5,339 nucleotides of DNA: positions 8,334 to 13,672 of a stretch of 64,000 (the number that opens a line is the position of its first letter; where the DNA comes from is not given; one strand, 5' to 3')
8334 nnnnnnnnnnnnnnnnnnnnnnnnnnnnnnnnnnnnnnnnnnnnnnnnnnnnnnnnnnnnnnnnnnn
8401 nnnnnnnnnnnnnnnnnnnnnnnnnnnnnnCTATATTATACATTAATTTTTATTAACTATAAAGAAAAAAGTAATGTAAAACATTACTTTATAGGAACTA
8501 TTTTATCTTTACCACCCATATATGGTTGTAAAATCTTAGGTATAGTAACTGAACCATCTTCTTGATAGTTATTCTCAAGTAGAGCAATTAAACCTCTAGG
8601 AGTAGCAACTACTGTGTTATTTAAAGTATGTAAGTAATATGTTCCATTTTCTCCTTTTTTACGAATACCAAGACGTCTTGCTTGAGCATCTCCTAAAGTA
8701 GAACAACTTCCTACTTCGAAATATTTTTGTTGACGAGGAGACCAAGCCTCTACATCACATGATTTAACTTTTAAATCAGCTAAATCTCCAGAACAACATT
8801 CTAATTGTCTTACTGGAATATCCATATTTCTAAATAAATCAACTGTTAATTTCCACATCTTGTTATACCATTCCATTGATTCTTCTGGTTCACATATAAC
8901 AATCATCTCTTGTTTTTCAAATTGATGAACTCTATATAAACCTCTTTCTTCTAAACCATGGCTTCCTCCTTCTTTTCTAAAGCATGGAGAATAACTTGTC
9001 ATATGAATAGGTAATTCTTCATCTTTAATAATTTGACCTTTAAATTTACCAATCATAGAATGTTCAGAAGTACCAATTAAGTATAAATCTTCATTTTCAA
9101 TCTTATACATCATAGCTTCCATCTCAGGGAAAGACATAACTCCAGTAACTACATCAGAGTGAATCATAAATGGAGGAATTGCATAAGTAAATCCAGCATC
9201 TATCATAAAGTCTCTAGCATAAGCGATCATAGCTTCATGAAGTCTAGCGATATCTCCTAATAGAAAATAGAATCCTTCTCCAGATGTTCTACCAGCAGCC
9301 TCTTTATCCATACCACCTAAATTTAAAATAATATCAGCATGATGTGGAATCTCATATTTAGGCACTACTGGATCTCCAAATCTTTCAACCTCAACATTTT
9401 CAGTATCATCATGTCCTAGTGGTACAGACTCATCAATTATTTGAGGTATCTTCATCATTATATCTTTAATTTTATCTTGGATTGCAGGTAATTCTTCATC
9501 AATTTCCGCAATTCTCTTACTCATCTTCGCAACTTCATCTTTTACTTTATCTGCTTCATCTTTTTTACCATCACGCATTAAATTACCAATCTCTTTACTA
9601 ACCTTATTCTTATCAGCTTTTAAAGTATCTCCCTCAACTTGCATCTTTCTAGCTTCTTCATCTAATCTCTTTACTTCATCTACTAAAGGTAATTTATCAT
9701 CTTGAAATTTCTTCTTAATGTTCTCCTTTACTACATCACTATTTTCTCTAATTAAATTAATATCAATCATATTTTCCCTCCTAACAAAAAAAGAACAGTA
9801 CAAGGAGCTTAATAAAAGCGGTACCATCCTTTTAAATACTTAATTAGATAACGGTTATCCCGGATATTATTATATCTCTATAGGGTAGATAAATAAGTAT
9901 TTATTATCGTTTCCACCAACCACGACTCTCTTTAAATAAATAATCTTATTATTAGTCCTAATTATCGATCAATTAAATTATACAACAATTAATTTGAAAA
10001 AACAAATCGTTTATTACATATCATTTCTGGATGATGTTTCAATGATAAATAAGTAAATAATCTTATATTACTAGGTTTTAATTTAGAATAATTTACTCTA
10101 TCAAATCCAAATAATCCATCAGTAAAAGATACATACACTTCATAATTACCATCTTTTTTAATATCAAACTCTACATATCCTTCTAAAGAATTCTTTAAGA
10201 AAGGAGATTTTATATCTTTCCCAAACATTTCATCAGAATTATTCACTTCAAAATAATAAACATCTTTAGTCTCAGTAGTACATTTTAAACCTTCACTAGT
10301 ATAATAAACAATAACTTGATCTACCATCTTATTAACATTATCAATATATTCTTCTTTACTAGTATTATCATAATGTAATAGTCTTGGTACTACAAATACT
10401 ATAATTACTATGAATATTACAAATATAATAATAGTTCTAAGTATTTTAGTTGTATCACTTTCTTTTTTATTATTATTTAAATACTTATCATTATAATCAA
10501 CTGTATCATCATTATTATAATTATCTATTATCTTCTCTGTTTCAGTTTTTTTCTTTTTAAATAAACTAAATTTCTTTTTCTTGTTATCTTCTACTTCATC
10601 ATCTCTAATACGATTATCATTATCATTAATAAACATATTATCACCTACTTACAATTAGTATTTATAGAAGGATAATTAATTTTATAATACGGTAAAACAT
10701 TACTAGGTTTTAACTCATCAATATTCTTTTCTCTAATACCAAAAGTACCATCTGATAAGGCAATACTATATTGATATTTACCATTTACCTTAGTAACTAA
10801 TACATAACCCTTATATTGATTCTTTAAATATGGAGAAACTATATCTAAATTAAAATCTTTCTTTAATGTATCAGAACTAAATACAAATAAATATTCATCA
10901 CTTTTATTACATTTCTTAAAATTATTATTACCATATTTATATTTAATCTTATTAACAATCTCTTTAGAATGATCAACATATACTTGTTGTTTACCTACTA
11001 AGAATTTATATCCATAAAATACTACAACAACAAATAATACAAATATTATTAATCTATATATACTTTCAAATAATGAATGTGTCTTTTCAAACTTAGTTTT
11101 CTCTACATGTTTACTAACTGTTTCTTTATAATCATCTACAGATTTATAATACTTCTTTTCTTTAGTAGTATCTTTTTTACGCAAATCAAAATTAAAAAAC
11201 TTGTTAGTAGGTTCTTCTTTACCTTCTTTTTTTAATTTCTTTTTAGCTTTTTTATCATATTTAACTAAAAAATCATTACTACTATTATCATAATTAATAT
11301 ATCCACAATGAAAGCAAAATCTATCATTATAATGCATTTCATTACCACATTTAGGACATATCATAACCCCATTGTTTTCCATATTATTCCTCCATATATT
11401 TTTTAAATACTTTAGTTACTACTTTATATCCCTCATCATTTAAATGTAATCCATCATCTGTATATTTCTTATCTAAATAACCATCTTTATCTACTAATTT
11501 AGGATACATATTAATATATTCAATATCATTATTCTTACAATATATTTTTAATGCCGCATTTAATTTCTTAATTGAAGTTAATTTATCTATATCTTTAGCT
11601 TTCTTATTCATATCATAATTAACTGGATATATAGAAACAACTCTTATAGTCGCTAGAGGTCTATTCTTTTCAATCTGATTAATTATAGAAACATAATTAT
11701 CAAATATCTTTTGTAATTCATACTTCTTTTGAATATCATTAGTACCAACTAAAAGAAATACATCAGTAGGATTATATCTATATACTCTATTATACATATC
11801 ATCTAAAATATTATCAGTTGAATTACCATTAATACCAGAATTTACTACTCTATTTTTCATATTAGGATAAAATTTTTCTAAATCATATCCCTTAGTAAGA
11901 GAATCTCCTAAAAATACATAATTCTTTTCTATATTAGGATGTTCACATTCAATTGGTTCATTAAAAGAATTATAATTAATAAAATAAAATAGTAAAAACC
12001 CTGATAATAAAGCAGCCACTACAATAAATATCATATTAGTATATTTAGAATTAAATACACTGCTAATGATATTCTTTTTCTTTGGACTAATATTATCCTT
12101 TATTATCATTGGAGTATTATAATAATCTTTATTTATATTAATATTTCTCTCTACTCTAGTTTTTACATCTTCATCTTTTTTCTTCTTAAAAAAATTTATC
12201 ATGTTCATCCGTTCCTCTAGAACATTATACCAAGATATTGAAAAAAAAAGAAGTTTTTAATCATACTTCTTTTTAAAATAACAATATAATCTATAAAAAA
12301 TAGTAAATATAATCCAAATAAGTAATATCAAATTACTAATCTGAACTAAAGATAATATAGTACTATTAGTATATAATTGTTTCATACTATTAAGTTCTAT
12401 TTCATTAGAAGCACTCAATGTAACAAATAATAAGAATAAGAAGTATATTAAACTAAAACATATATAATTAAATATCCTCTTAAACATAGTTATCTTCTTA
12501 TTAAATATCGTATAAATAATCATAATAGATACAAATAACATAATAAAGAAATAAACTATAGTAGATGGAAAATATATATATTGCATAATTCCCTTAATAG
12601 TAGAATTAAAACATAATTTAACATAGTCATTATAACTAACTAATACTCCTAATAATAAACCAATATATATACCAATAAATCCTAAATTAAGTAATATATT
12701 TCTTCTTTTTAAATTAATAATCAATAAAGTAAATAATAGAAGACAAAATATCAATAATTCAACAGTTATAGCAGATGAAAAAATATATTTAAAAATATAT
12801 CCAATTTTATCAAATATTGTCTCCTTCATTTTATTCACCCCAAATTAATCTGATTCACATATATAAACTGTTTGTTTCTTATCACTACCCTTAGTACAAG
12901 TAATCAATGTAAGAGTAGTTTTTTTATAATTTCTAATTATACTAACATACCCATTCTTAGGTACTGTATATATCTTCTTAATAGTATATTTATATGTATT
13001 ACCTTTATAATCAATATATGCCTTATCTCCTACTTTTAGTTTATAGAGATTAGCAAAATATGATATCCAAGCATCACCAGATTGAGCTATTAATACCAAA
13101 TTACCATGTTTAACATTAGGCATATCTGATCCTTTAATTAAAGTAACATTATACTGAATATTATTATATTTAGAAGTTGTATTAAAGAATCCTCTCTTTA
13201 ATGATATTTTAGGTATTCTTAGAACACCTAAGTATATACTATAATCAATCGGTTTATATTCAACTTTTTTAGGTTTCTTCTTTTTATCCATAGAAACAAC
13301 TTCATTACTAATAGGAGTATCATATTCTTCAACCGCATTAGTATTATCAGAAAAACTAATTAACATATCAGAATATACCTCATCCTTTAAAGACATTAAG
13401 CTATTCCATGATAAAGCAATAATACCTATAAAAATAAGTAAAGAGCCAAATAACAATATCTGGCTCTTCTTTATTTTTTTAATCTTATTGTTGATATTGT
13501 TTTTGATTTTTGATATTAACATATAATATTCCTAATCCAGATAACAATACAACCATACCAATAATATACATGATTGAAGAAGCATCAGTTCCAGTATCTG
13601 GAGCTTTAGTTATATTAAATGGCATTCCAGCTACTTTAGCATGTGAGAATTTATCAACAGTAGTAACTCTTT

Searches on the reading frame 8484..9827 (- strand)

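Call 56: search_protein_families(library=pfam, proteins=[window:8484-9827:-], max_evalue=0.000001)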
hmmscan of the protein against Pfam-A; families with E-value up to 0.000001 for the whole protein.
window:8484-9827:- (447 aa): 2 families
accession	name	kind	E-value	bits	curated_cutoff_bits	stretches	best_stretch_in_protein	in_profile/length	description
PF00587.30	tRNA-synt_2b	-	2.6e-33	116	29.3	1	243-420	5-179/179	tRNA synthetase class II core domain (G, H, P, S and T)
PF02403.27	Seryl_tRNA_N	-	4.6e-25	88.4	28.2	1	20-130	1-107/108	Seryl-tRNA synthetase N-terminal domain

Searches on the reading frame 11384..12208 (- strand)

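Call 56: search_protein_families(library=pfam, proteins=[window:11384-12208:-], max_evalue=0.000001)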
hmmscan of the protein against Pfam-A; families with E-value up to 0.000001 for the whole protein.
window:11384-12208:- (274 aa): 2 families
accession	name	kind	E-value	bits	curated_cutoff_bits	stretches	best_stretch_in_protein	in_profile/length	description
PF13472.12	Lipase_GDSL_2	-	2.3e-24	87.3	32.9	1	99-263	1-178/178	GDSL-like Lipase/Acylhydrolase family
PF00657.28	Lipase_GDSL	-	1.5e-12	48.6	23.6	1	97-266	1-206/208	GDSL-like Lipase/Acylhydrolase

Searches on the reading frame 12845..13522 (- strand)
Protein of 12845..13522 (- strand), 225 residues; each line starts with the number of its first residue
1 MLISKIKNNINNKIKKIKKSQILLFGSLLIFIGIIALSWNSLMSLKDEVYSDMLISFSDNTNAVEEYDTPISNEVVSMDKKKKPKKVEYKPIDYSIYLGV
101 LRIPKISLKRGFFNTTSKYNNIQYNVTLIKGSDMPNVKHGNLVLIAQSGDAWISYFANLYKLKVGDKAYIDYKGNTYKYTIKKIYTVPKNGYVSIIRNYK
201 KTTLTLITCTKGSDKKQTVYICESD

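Call 56: search_protein_families(library=pfam, proteins=[window:12845-13522:-], max_evalue=0.000001)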
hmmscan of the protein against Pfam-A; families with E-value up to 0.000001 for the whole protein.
window:12845-13522:- (225 aa): 1 family
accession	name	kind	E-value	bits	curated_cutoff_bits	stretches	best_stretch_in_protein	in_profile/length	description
PF04203.18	Sortase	-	2.6e-14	53.5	26.6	1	101-214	1-112/125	Sortase domain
